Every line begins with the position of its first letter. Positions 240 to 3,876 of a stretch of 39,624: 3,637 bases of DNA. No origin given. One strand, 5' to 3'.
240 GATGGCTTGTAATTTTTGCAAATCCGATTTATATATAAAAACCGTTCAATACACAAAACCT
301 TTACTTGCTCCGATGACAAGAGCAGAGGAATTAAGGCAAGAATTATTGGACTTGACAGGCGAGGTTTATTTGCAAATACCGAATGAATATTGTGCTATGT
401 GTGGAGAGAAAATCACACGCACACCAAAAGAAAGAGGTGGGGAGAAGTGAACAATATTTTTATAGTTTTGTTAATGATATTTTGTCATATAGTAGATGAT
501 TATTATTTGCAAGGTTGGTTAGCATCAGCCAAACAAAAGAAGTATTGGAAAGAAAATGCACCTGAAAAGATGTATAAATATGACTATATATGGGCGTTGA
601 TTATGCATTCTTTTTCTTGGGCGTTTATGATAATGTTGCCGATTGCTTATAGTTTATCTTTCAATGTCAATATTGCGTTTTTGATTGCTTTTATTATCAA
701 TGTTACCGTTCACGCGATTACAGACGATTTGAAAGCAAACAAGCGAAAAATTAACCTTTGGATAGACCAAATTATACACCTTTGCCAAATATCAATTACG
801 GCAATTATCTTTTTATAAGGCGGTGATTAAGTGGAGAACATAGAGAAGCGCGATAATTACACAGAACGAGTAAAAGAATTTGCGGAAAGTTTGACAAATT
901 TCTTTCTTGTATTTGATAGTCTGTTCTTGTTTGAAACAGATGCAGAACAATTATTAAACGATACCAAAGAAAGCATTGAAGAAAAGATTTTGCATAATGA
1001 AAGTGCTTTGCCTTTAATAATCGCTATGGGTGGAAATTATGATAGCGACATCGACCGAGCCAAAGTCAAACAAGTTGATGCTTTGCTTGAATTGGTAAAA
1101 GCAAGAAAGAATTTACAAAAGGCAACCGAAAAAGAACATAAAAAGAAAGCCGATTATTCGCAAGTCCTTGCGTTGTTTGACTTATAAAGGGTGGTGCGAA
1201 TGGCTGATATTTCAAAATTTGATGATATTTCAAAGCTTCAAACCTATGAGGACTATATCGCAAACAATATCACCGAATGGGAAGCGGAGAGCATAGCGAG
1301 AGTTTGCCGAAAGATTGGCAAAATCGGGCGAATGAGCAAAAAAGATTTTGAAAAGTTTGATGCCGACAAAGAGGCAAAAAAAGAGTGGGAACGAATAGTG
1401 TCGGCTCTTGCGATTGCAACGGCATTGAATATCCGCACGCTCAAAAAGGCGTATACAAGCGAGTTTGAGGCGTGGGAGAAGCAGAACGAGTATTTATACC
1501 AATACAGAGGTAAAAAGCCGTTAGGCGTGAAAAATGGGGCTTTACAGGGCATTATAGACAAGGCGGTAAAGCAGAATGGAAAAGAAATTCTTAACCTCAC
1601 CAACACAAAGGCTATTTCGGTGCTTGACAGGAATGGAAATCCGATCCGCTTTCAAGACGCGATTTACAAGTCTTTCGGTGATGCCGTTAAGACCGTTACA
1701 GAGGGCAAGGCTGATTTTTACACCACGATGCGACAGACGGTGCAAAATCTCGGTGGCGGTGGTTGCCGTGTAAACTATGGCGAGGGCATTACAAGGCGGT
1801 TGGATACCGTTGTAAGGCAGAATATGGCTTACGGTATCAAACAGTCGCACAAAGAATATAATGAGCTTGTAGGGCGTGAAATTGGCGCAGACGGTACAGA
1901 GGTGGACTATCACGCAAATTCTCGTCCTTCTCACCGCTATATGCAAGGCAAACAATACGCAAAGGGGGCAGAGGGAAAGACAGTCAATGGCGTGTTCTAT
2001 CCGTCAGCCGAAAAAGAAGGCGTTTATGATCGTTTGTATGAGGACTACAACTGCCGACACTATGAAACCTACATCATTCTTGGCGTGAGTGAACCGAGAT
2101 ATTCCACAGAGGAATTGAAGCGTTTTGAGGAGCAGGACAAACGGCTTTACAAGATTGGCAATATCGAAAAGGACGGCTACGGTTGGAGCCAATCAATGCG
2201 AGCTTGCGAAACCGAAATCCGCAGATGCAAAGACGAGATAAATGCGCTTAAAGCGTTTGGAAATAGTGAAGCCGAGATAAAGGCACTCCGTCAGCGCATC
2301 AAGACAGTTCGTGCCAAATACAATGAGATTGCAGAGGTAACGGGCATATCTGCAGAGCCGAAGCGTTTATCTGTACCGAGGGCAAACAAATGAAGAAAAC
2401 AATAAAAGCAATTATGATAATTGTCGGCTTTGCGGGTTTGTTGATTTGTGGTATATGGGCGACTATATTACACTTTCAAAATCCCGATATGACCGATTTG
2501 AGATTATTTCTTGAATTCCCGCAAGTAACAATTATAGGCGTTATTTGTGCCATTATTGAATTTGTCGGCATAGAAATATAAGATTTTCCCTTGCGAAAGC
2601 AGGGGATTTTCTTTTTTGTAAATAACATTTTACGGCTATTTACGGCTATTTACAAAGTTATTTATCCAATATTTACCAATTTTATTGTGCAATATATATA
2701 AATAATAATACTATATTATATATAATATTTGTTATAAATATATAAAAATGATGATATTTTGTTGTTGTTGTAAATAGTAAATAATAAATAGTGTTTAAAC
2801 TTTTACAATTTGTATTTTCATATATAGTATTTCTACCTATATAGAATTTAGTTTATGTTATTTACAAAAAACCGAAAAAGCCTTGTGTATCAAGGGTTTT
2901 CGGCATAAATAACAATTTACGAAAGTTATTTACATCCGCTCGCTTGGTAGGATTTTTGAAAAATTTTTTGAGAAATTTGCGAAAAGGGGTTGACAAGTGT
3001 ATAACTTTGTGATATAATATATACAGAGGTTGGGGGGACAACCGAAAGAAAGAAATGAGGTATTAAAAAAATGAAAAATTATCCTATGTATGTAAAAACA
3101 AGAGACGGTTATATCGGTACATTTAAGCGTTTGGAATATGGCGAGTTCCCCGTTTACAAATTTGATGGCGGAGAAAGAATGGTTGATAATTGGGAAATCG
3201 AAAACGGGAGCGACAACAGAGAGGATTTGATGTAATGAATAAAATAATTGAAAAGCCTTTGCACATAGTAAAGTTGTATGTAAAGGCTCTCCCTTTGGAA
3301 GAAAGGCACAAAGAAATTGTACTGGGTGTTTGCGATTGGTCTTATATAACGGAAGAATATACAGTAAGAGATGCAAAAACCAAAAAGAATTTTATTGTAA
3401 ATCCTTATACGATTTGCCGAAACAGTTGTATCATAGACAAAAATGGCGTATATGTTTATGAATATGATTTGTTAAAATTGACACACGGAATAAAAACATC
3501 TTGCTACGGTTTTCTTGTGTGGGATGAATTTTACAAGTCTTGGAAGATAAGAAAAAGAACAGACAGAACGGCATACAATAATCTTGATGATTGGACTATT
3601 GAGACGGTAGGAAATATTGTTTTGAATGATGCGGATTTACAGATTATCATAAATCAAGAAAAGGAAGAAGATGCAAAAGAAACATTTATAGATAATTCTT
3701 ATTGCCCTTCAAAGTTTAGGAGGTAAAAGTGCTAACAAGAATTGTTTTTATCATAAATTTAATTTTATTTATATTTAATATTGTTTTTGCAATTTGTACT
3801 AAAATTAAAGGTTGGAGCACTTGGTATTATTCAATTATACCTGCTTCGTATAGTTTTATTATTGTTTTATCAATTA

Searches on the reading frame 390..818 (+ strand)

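Call 81: search_protein_families(library=phrogs, proteins=[window:390-818:+], max_evalue=0.00001)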
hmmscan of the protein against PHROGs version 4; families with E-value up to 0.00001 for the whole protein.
window:390-818:+ (142 aa): 1 family
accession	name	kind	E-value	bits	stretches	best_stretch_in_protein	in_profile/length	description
phrog_2470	-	moron, auxiliary metabolic gene and host takeover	1.3e-14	55.4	1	22-141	5-116/119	membrane protein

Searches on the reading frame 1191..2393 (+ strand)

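Call 81: search_protein_families(library=phrogs, proteins=[window:1191-2393:+], max_evalue=0.00001)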
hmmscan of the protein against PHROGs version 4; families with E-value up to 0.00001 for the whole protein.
window:1191-2393:+ (400 aa): 1 family
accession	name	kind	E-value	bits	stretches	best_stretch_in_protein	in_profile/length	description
phrog_581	-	head and packaging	2e-25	90.9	1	81-395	89-381/564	minor head protein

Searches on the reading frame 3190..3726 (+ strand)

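Call 81: search_protein_families(library=phrogs, proteins=[window:3190-3726:+], max_evalue=0.00001)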
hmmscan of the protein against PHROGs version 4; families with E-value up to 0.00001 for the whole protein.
window:3190-3726:+ (178 aa): 1 family
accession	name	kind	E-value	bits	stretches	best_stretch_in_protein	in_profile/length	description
phrog_98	-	unknown function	4e-06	27.4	1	57-160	57-160/208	-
